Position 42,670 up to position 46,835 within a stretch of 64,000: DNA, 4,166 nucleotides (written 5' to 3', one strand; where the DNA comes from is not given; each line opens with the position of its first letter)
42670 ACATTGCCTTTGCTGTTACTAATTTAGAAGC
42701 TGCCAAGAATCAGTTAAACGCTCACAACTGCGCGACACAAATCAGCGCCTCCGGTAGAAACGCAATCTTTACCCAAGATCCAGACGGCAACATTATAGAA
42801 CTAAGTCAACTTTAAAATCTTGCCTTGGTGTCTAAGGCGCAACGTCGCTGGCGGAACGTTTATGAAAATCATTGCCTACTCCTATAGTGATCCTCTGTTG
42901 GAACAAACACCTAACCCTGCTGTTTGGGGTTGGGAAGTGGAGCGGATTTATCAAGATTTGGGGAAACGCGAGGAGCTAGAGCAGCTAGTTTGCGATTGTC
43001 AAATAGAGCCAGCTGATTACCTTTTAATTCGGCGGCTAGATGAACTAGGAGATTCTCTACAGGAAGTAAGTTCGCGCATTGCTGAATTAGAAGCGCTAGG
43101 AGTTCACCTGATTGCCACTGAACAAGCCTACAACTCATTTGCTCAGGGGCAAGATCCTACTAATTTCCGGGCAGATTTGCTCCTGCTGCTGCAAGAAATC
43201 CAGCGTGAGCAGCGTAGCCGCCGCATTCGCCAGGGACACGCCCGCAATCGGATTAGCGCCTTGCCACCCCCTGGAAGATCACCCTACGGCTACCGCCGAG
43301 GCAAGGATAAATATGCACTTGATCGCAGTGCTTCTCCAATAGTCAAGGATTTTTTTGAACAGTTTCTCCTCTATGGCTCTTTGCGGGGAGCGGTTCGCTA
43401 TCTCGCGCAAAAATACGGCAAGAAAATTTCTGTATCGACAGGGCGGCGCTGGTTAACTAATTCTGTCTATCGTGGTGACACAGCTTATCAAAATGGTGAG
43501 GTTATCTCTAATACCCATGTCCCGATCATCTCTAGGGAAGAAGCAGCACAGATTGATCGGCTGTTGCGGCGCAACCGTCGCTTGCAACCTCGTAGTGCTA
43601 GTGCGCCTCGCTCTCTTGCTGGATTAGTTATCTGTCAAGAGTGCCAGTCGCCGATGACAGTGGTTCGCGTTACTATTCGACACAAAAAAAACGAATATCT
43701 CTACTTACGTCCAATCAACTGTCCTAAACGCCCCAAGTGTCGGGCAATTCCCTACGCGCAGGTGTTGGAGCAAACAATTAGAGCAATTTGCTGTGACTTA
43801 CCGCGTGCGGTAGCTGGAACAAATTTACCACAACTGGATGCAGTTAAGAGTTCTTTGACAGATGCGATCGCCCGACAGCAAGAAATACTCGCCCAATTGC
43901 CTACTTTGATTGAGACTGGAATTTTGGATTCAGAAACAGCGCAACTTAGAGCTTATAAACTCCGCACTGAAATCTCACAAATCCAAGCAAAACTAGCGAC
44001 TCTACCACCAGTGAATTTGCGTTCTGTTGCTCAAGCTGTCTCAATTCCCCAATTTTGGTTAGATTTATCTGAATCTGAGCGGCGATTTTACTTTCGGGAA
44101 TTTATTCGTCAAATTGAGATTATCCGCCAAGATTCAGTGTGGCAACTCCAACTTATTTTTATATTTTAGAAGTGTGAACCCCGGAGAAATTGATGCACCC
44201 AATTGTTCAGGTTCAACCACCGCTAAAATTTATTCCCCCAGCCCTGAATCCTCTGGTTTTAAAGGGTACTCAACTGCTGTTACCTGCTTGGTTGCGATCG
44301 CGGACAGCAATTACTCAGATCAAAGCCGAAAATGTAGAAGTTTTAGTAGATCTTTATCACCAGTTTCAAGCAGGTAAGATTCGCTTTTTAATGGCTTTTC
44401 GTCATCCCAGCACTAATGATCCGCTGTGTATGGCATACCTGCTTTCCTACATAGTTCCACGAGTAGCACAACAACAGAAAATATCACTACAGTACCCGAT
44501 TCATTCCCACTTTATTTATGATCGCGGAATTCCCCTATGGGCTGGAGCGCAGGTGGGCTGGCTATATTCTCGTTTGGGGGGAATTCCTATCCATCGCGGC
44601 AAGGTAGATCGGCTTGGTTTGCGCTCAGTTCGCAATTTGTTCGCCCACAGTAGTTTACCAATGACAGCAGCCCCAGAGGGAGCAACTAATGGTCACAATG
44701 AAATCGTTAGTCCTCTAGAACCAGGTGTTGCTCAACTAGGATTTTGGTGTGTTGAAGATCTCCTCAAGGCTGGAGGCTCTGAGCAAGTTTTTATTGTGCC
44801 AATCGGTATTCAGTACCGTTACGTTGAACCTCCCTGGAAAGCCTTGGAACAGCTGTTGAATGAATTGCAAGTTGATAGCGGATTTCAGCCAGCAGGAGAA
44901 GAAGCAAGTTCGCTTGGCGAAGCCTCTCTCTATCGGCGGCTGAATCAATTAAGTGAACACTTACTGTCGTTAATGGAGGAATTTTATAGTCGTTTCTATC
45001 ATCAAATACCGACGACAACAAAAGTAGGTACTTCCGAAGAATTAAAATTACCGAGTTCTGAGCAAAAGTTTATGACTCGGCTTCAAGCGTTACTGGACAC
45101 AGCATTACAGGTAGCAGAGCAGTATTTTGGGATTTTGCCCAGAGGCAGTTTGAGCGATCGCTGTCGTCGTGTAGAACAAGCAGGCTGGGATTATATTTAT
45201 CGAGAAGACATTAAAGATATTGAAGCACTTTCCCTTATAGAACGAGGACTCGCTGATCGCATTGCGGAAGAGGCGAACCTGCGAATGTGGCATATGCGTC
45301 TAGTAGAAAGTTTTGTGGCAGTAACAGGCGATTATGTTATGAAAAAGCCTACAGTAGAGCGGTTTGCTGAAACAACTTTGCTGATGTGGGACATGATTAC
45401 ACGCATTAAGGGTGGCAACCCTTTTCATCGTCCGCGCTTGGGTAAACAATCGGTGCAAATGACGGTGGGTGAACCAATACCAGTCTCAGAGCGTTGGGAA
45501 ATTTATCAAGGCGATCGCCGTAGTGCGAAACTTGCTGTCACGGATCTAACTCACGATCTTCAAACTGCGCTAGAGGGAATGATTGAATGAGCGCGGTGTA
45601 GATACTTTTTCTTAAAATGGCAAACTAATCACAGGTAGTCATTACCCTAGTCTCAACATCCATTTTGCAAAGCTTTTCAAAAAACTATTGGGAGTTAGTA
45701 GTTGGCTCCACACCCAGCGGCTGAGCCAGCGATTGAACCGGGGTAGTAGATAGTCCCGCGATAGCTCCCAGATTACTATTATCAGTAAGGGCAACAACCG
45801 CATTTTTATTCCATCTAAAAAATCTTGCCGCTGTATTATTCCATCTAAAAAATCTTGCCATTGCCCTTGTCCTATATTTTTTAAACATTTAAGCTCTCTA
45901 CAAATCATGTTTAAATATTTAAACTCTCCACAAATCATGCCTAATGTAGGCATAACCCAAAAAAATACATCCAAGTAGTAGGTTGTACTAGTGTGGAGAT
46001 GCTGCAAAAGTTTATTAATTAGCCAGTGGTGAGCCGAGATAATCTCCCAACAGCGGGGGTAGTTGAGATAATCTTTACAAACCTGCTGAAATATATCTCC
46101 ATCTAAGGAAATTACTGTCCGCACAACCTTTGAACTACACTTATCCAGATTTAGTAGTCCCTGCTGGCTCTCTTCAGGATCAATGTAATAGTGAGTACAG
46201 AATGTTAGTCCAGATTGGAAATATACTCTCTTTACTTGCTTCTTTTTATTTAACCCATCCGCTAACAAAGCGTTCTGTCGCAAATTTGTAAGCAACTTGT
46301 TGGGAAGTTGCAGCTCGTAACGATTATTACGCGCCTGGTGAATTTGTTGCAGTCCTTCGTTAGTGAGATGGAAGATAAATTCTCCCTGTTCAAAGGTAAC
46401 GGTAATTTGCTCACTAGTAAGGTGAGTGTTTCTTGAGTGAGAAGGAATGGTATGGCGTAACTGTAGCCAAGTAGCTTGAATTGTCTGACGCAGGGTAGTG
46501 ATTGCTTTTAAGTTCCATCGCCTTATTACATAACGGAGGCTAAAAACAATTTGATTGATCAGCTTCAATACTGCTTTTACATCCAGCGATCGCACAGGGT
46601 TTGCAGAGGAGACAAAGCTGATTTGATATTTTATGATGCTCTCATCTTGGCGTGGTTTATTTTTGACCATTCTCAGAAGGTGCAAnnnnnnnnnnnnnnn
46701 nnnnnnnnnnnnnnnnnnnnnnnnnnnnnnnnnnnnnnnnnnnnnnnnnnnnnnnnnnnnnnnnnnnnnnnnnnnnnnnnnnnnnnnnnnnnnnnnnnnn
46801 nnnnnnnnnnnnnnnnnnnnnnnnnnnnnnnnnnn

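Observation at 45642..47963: AT-rich three-gene operon of unknown function whose products share an LDGDI motif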

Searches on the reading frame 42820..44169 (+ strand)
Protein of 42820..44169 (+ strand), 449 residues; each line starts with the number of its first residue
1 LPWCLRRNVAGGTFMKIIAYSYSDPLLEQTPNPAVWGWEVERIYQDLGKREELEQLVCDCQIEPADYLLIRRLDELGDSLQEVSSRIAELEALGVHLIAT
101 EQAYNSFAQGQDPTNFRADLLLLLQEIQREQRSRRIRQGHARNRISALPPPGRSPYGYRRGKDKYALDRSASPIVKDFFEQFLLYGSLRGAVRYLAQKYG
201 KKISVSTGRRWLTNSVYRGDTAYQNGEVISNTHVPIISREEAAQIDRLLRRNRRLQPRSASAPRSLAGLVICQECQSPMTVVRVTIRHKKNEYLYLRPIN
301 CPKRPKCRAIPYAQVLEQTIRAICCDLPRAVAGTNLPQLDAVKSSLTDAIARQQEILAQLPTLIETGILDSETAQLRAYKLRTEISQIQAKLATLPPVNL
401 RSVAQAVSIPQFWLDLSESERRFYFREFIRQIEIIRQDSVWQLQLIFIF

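Call 3: search_protein_families(library=pfam, proteins=[window:42820-44169:+], max_evalue=1)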
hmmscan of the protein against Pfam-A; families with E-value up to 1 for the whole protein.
window:42820-44169:+ (449 aa): 4 families
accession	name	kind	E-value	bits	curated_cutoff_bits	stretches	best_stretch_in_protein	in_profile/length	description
PF07508.19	Recombinase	-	5.2e-12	46.4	21.1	1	171-252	3-102/102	Recombinase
PF00239.26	Resolvase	-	3.6e-10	40.5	23.3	1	38-144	32-140/145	Resolvase, N terminal domain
PF13408.12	Zn_ribbon_recom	-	2.8e-08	34.4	25.3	1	266-323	2-57/58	Recombinase zinc beta ribbon domain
PF13592.12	HTH_33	-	0.11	12.6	25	1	191-212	10-31/60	Winged helix-turn helix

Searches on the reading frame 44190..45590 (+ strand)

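Call 3: search_protein_families(library=pfam, proteins=[window:44190-45590:+], max_evalue=1)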
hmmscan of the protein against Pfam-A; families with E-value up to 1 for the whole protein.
window:44190-45590:+ (466 aa): 1 family
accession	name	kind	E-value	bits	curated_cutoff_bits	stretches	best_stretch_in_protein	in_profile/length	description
PF01553.26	Acyltransferase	-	9e-05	22.7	23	1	121-207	56-131/132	Acyltransferase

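Call 4: search_protein_families(library=ncbifam, proteins=[window:44190-45590:+], max_evalue=1)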
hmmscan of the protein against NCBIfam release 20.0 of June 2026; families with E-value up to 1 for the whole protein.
window:44190-45590:+ (466 aa): 1 family
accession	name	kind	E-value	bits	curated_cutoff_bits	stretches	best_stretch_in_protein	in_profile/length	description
NF052221.1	UridNuclsHydUriH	equivalog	0.16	11.1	450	1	40-105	204-265/310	uridine-preferring nucleoside hydrolase UriH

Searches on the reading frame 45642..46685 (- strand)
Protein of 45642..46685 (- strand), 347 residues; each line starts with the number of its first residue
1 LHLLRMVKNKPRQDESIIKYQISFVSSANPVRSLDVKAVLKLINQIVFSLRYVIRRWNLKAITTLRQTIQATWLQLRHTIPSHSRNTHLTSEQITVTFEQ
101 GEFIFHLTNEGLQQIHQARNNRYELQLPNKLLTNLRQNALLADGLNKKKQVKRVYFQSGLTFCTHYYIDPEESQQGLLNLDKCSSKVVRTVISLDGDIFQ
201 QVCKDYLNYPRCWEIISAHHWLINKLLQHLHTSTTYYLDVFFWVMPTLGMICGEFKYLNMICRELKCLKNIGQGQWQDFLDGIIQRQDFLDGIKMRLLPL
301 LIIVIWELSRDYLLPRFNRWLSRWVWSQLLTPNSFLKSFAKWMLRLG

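Call 3: search_protein_families(library=pfam, proteins=[window:45642-46685:-], max_evalue=1)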
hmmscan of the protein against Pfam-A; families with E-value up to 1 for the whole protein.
window:45642-46685:- (347 aa): 1 family
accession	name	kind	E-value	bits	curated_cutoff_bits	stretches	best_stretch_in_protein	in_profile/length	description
PF24564.1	DUF7605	-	0.15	12.4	27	1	55-122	44-111/183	Domain of unknown function (DUF7605)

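Call 4: search_protein_families(library=ncbifam, proteins=[window:45642-46685:-], max_evalue=1)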
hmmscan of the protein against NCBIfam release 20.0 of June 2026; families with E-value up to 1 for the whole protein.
window:45642-46685:- (347 aa): 0 families

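Call 5: search_protein_families(library=padloc, proteins=[window:45642-46685:-], max_evalue=1)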
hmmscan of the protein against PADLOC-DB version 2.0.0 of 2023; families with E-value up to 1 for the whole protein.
window:45642-46685:- (347 aa): 0 families

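Call 6: search_protein_families(library=phrogs, proteins=[window:45642-46685:-], max_evalue=1)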
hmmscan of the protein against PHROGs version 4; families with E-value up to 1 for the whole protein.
window:45642-46685:- (347 aa): 2 families
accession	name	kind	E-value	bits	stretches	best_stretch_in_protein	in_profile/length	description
phrog_12355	-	unknown function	0.075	14.2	1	194-232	22-60/77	-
phrog_30046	-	unknown function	0.097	13.8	1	23-69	15-59/82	-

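Call 16: find_homologous_proteins(query=window:45642-46670:-, max_evalue=0.001)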
Query window:45642-46670:- (342 aa): 1 proteins with E <= 0.001 among 789 candidates.
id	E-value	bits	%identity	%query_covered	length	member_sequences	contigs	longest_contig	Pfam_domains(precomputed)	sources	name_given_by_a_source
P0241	2.0e-231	785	100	100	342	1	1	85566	-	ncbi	-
